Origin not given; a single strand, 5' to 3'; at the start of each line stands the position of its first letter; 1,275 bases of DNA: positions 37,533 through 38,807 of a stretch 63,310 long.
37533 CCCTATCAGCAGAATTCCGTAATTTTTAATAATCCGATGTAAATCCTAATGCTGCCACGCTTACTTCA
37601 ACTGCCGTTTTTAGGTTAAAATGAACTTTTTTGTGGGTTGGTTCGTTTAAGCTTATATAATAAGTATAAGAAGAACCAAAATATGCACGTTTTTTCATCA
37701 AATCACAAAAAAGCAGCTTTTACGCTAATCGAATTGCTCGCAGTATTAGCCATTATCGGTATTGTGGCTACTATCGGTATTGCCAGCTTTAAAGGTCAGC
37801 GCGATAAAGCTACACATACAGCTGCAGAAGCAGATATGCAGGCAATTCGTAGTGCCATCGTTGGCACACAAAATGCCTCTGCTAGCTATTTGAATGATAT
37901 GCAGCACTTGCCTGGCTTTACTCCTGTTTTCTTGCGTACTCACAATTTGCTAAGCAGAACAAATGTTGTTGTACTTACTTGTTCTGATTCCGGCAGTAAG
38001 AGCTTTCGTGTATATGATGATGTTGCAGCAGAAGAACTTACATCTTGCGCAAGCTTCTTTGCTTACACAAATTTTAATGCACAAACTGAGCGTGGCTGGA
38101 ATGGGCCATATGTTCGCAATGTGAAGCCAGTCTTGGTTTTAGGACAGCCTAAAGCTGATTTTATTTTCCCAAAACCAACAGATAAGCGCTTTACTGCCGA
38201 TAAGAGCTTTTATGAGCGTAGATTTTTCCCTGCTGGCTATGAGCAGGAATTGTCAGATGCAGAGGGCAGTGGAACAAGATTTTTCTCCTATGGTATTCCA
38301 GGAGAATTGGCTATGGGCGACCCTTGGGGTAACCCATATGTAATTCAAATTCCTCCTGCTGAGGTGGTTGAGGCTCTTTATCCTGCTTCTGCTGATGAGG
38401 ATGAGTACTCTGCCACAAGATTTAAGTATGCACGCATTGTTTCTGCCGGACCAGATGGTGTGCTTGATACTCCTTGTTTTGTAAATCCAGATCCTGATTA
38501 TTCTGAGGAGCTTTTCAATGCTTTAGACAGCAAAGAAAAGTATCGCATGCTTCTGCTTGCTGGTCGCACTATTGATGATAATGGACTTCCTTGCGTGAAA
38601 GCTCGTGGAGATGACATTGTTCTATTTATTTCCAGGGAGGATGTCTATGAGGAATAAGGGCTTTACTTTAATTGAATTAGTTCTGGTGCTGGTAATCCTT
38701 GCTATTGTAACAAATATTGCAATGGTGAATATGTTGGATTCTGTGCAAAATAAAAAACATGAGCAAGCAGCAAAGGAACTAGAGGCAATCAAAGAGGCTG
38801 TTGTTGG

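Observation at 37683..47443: Compact, atypical type IV filament locus: PilT plus GspE/F/secretin with only two giant pilin-like genes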

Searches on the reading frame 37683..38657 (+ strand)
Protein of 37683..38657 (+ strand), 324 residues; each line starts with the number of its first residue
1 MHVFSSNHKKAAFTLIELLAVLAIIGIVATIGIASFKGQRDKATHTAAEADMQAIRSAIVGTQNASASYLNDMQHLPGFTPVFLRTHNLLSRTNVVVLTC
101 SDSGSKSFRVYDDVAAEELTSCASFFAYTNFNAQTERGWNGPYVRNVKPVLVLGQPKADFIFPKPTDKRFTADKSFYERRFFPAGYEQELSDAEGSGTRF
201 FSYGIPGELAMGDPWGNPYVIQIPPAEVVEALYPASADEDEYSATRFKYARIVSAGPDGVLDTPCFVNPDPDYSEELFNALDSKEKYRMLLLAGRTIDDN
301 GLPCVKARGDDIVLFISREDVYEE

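Call 3: search_protein_families(library=pfam, proteins=[window:37683-38657:+], max_evalue=0.01)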
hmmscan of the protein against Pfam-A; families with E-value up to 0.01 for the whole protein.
window:37683-38657:+ (324 aa): 1 family
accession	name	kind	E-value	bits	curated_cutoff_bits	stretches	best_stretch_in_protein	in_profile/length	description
PF07963.17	N_methyl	-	3.2e-07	30.1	21.2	1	8-31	2-25/27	Prokaryotic N-terminal methylation motif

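Call 4: search_protein_families(library=ncbifam, proteins=[window:37683-38657:+], max_evalue=0.01)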
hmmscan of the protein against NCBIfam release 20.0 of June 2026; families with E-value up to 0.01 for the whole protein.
window:37683-38657:+ (324 aa): 7 families
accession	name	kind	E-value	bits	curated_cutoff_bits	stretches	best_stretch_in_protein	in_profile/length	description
TIGR01710.1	typeII_sec_gspG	equivalog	1.4e-10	41.3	88.85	1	12-63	2-53/134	type II secretion system major pseudopilin GspG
TIGR02532.1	IV_pilin_GFxxxE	domain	1.7e-06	27.6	16.3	1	11-33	2-24/24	prepilin-type N-terminal cleavage/methylation domain-containing protein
NF041775.1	typeIV_PilA_Myxo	equivalog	4.7e-06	26.7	400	1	1-58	1-58/214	type IV pilin protein PilA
NF007862.0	PRK10574.1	equivalog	8.7e-06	25.9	138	1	9-58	3-52/145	prepilin peptidase-dependent pilin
TIGR01708.2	typeII_sec_gspH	equivalog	1.7e-05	24.9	80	1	13-51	4-42/169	type II secretion system minor pseudopilin GspH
NF040999.1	pilin_ComGC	equivalog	7.3e-05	22.9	75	1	11-57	2-48/84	competence type IV pilus major pilin ComGC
NF007800.0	PRK10506.1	equivalog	0.00058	19.7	158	1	6-125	4-118/163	prepilin peptidase-dependent protein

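Call 10: search_solved_structures(query=window:37683-38657:+, max_evalue=1, show_alignments=2)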
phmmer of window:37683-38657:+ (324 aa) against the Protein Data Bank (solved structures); distinct sequences matched with E-value up to 1: 19.
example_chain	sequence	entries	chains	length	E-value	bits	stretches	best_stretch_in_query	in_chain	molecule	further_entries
9egp_A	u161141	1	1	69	1.8e-08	37.2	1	9-58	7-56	Geopilin domain 1 protein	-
7tgg_A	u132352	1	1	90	7.8e-08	35.1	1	9-60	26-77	Geopilin domain 1 protein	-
2m7g_A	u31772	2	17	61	2.9e-07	33.2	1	13-60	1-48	Geopilin domain 1 protein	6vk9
8qqj_J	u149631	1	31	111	0.0027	20.1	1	13-62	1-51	Type IV narrow pilus major component PilA5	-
6xxe_A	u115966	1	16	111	0.0028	20.1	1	13-60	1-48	Uncharacterized protein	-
5wda_A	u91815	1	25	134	0.0033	19.9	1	13-60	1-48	General secretion pathway protein G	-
8tj2_C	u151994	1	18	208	0.0084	18.5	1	13-65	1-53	Type IV major pilin protein PilA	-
9laa_A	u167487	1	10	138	0.023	17.1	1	6-38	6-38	Type IV pilin protein PilA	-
8tum_e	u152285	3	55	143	0.054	15.9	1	13-60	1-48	Type IV major pilin protein PilA | Pilin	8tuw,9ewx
8pfb_G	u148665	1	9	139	0.073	15.5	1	13-65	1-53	Type IV pilin PilE1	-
1oqw_A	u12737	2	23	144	0.073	15.4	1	13-58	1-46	Fimbrial protein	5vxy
6xxd_A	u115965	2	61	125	0.18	14.2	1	13-52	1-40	PilA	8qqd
5kua_A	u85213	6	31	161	0.24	13.8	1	13-48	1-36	pilin | Neisseria meningitidis PilE variant SB-GATDH | Neisseria meningitidis PilE, SB-DATDH variant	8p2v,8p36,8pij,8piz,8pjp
8p3b_A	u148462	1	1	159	0.24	13.8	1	13-48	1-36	Fimbrial protein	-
8tob_GA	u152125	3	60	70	0.27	13.6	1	14-52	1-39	Fimbrial protein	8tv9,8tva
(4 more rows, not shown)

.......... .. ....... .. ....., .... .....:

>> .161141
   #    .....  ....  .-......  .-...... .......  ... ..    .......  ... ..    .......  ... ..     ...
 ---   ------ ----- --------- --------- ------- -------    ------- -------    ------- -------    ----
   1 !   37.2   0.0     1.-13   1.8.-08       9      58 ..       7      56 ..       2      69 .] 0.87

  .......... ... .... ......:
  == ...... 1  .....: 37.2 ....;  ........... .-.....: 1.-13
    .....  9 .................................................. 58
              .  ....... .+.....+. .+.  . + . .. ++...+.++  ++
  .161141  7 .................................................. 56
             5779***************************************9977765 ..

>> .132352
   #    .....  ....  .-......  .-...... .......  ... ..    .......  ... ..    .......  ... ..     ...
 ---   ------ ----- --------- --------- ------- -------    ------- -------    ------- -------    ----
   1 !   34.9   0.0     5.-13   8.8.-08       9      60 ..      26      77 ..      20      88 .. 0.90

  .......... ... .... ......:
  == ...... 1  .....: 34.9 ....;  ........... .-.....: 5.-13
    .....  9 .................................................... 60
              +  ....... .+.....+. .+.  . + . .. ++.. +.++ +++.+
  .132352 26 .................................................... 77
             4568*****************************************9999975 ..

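Call 39: search_solved_structures(query=A4, max_evalue=1, show_alignments=3)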
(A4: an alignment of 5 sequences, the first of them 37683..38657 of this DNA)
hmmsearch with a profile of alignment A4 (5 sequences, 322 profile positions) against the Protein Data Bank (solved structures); distinct sequences matched with E-value up to 1: 20.
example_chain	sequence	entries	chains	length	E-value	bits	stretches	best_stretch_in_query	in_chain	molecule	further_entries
9egp_A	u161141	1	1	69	4e-10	42.6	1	9-58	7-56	Geopilin domain 1 protein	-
7tgg_A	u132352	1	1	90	8.8e-10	41.5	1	9-69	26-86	Geopilin domain 1 protein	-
2m7g_A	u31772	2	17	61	2.5e-09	40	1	13-69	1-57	Geopilin domain 1 protein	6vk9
8tj2_C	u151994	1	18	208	0.00016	24.2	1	13-81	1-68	Type IV major pilin protein PilA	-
9laa_A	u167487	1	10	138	0.00083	21.8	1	1-60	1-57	Type IV pilin protein PilA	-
8qqj_J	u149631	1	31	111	0.0012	21.3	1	13-60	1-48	Type IV narrow pilus major component PilA5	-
8tum_e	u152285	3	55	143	0.0021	20.5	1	13-59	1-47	Type IV major pilin protein PilA | Pilin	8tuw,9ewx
6gv9_A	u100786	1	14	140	0.0021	20.5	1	13-48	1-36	Prepilin peptidase-dependent protein D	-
6xxe_A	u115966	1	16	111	0.0027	20.1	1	13-60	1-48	Uncharacterized protein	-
8tob_GA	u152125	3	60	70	0.0037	19.7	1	14-59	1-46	Fimbrial protein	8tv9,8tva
6xxd_A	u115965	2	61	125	0.004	19.6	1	13-52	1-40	PilA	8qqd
1oqw_A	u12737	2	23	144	0.0044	19.5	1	13-56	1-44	Fimbrial protein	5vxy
8pfb_G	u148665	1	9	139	0.0063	18.9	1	13-60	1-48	Type IV pilin PilE1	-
5wda_A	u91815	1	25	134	0.0084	18.5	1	13-60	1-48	General secretion pathway protein G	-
5kua_A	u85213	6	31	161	0.036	16.5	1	13-48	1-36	pilin | Neisseria meningitidis PilE variant SB-GATDH | Neisseria meningitidis PilE, SB-DATDH variant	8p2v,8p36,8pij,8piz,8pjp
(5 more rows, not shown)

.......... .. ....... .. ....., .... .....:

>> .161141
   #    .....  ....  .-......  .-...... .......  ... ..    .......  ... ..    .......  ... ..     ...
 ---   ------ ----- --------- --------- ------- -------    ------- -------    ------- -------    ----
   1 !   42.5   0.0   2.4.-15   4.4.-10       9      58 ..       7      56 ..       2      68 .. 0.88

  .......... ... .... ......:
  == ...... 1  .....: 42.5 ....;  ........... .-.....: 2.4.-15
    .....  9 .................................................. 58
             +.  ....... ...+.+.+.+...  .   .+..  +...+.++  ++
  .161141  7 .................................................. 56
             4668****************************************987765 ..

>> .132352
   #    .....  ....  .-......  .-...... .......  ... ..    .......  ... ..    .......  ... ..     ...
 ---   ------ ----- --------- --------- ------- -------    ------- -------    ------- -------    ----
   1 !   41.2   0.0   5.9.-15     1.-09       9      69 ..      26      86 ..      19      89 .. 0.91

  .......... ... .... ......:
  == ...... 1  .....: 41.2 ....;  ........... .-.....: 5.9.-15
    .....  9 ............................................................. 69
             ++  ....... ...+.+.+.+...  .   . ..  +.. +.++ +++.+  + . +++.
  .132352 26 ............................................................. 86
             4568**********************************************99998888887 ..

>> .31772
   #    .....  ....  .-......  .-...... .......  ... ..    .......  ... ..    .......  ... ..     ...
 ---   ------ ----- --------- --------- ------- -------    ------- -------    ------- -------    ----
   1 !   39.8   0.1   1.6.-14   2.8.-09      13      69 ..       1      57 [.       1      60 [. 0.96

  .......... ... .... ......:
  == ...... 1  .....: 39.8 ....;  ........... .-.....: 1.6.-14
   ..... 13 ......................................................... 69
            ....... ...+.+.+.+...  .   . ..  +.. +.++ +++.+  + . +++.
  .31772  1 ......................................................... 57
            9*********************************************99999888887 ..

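Call 42: find_homologous_proteins(query=window:37683-38657:+, max_evalue=0.001)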
Query window:37683-38657:+ (324 aa): 156 proteins with E <= 0.001 among 2601 candidates; the best 120 are listed.
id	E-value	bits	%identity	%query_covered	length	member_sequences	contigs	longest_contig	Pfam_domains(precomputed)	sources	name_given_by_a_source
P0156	4.7e-211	718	98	100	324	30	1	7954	PF07963.18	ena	-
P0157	1.5e-162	558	77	98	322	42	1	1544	PF07963.18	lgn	-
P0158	1.8e-157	541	75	100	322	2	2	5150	PF07963.18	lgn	-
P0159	3.9e-145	501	69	98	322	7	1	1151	PF07963.18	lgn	-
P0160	1.0e-61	227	43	98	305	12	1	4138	-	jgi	jgi:prepilin-type N-terminal cleavage/methylation domain-containing protein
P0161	4.5e-58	215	45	98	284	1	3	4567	PF07963.18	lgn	-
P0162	8.8e-58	214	44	98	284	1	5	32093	-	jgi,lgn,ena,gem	-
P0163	1.2e-54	204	42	97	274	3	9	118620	-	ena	-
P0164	1.2e-54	204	42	98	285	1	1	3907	-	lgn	-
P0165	1.6e-54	203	40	98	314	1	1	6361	PF07963.18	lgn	-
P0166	3.5e-54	202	42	98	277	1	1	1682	-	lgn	-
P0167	3.8e-54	202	41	97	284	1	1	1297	-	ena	-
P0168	4.7e-54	202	39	98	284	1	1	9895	-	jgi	-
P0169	1.2e-53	200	42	98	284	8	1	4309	-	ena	-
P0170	1.5e-53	200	40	98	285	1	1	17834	-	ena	-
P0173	2.9e-52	196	39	97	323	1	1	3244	-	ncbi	-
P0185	5.8e-48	182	38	97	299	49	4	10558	PF07963.18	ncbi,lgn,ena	-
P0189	8.5e-48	181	39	97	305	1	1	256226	-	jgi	jgi:hypothetical protein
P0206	3.0e-45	173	37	97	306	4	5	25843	-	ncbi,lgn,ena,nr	ncbi:MAG: prepilin-type N-terminal cleavage/methylation domain-containing protein [Kiritimatiellae b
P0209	5.9e-45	172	36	97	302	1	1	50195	PF07963.18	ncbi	-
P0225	7.0e-44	168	37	97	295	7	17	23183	-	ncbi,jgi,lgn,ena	jgi:prepilin-type N-terminal cleavage/methylation domain-containing protein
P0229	1.5e-43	167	38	100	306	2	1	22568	PF07963.18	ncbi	-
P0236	2.4e-43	167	34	97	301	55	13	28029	-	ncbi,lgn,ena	-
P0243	4.5e-42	162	39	98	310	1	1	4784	-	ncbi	-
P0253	4.2e-41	159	38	97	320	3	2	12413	PF07963.18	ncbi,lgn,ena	-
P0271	2.7e-39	153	36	97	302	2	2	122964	PF07963.18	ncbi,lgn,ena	-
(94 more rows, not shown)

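Call 43: find_encoding_contigs(protein=P0163, flank=10000, max_places=2)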
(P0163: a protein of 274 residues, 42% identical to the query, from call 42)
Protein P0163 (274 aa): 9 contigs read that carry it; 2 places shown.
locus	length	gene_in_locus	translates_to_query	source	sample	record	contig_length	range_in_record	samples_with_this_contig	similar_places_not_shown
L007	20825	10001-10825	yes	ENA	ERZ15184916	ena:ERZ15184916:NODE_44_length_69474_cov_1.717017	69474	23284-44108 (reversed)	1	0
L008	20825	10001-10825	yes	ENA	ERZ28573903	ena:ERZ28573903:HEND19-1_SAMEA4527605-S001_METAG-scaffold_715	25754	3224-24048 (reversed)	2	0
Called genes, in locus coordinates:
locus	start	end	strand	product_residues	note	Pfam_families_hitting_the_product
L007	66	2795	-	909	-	PF12951:PATR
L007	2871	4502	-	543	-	PF00150:Cellulase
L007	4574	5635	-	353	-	PF00392:GntR, PF00532:Peripla_BP_1, PF13407:Peripla_BP_4, PF13377:Peripla_BP_3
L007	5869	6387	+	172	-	-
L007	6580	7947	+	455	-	PF00196:GerE, PF04545:Sigma70_r4 (faint), PF08281:Sigma70_r4_2 (faint), PF04967:HTH_10 (faint), PF00989:PAS (weak), PF08448:PAS_4, PF13426:PAS_9, PF00196:GerE, +1 more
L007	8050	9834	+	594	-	PF00593:TonB_dep_Rec_b-barrel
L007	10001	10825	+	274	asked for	-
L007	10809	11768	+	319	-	PF07963:N_methyl (weak)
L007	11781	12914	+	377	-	-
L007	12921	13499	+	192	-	-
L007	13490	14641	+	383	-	PF00437:T2SSE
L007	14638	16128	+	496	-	PF05157:MshEN, PF00437:T2SSE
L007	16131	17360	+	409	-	PF28597:T2SSF_N, PF00482:T2SSF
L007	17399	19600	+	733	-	PF03958:Secretin_N, PF00263:Secretin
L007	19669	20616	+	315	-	PF07963:N_methyl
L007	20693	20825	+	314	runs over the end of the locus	PF07963:N_methyl (weak)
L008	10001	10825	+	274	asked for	-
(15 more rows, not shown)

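Call 44: find_encoding_contigs(protein=P0189, flank=10000, max_places=2)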
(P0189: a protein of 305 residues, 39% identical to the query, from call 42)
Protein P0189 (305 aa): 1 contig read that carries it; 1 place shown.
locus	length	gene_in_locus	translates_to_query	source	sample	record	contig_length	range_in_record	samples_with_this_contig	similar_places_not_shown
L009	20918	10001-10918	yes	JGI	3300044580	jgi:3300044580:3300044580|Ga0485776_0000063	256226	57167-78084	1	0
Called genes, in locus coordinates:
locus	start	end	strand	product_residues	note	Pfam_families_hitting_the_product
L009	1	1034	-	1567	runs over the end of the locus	PF00139:Lectin_legB (faint), PF18483:Lectin_L-type_dom (weak), PF12951:PATR (weak)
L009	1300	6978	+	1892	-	PF00082:Peptidase_S8, PF18998:Flg_new_2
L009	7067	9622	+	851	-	PF12951:PATR (weak)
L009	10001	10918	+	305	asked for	-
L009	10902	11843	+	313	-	PF07963:N_methyl (weak)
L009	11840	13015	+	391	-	-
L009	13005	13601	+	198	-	-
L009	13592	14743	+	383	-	PF00437:T2SSE, PF13401:AAA_22 (faint)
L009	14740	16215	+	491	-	PF05157:MshEN, PF00437:T2SSE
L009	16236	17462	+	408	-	PF28597:T2SSF_N, PF00482:T2SSF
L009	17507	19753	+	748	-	PF00263:Secretin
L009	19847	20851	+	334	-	PF07963:N_methyl (faint)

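Call 45: find_encoding_contigs(protein=P0271, flank=10000, max_places=2)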
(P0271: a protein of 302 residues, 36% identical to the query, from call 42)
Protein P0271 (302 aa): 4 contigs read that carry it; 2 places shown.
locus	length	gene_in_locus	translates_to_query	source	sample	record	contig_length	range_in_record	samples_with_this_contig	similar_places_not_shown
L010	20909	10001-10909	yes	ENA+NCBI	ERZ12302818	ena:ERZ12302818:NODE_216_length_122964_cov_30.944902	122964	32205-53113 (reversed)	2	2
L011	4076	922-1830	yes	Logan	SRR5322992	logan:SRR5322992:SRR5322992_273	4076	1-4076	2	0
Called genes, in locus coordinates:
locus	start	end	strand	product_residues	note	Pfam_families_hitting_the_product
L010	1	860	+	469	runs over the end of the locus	PF00106:adh_short (weak), PF01073:3Beta_HSD, PF01370:Epimerase, PF02719:Polysacc_synt_2, PF04321:RmlD_sub_bind, PF05368:NmrA (weak), PF13460:NAD_binding_10, PF16363:GDP_Man_Dehyd, +1 more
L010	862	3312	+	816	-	PF00515:TPR_1 (faint), PF13371:TPR_9 (faint), PF13428:TPR_14 (faint), PF12895:ANAPC3 (weak), PF13414:TPR_11 (faint), PF13424:TPR_12 (weak), PF13431:TPR_17 (faint), PF13432:TPR_16 (faint), +3 more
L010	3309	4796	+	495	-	-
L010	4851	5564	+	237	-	PF00005:ABC_tran, PF13304:AAA_21 (faint)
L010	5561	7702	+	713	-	PF02687:FtsX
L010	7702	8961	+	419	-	PF13432:TPR_16 (faint), PF13431:TPR_17 (faint), PF14559:TPR_19 (faint), PF12895:ANAPC3 (weak), PF07719:TPR_2 (faint), PF13424:TPR_12 (weak), PF13371:TPR_9 (weak), PF00515:TPR_1 (weak), +1 more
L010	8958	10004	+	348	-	PF13243:SQHop_cyclase_C (faint)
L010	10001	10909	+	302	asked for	PF07963:N_methyl (weak)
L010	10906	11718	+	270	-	-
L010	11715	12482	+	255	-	-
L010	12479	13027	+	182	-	-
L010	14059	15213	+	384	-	PF13350:Y_phosphatase3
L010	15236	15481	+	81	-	-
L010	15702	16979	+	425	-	PF00709:Adenylsucc_synt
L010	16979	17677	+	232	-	PF01255:Prenyltransf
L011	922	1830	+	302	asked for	PF07963:N_methyl (weak)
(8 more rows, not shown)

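Call 61: list_cluster_members(proteins=[P0173, P0185, P0206, P0209, P0225, P0229, P0236, P0243, P0253, P0162])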
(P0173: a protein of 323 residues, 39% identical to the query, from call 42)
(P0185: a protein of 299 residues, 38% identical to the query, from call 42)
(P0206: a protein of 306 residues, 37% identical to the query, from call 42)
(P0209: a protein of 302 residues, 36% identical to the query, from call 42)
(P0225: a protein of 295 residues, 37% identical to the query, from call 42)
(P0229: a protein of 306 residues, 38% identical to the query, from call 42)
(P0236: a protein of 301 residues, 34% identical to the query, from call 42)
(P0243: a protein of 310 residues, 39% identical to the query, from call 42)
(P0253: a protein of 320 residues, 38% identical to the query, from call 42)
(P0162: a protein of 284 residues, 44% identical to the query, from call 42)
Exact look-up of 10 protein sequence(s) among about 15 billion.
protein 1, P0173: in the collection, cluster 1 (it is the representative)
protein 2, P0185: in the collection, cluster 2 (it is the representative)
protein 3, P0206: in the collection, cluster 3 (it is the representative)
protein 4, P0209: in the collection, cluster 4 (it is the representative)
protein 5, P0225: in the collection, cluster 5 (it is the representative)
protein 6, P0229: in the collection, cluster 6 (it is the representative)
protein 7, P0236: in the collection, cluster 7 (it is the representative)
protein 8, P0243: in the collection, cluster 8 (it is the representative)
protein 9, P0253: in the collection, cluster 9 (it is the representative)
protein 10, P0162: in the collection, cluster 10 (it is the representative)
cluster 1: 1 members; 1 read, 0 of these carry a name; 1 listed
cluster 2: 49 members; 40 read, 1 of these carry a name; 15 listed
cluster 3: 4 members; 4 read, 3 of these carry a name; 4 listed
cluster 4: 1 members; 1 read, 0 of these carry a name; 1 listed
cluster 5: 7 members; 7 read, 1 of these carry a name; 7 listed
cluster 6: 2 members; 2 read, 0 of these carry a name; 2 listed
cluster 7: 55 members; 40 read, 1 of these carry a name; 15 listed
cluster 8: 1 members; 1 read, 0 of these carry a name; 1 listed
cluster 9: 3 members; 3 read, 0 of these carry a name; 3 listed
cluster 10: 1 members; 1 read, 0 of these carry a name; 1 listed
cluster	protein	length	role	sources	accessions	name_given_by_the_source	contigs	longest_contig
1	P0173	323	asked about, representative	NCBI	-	-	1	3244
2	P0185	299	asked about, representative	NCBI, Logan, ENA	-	-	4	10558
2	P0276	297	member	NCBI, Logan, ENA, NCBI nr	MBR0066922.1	MAG: prepilin-type N-terminal cleavage/methylation domain-containing protein ... | prepilin-type N-terminal cleavage/methylation domain-containing protein [Kiritimatiellia ...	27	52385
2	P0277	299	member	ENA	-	-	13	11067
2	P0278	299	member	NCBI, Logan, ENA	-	-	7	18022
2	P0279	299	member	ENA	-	-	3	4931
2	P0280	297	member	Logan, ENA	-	-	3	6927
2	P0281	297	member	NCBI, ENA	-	-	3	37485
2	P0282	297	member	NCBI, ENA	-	-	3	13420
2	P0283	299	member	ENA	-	-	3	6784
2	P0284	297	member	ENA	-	-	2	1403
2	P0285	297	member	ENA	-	-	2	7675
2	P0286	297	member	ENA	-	-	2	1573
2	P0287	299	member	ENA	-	-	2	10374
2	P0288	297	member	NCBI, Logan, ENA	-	-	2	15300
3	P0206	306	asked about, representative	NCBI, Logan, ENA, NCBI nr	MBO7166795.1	MAG: prepilin-type N-terminal cleavage/methylation domain-containing protein ... | prepilin-type N-terminal cleavage/methylation domain-containing protein [Kiritimatiellia ...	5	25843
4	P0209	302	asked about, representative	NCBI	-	-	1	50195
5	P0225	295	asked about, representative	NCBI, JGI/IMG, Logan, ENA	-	prepilin-type N-terminal cleavage/methylation domain-containing protein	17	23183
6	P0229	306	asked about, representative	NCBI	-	-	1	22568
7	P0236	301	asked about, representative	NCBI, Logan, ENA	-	-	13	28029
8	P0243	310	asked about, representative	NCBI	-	-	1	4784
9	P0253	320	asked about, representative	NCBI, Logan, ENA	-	-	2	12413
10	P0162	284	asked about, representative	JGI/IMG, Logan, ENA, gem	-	-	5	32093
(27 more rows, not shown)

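Call 70: predict_structure(alignment_id=A6)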
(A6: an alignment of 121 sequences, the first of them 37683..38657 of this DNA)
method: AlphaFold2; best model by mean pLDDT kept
length: 324 residues; sequences in the alignment: 121
mean_pLDDT: 87.2   pTM: 0.86
mean pLDDT of the five models: 87.2, 86.7, 85.8, 85.1, 84.6
residues with pLDDT >= 90: 194; 70-90: 90; 50-70: 36; < 50: 4
segments of 3 or more residues with pLDDT < 50: 1-4
pLDDT, mean of each block of 10 residues (from residue 1): 50 85 95 91 97 97 86 95 94 90 85 85 94 96 93 86 95 94 69 59 89 97 90 78 91 97 84 62 84 93 91 97 87
secondary structure, 60 per line:
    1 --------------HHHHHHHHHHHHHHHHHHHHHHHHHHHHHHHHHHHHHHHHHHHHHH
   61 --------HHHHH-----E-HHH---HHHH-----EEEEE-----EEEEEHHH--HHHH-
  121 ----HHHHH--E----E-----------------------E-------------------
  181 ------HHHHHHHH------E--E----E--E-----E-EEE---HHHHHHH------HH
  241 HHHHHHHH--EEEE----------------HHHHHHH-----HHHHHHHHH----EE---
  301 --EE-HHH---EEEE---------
elements in order: H15-60 H69-73 H87-90 E96-100 E106-110 H116-119 H125-129 H187-194 E220-222 H226-232 H239-248 E251-254 H271-277 H283-291 E312-315
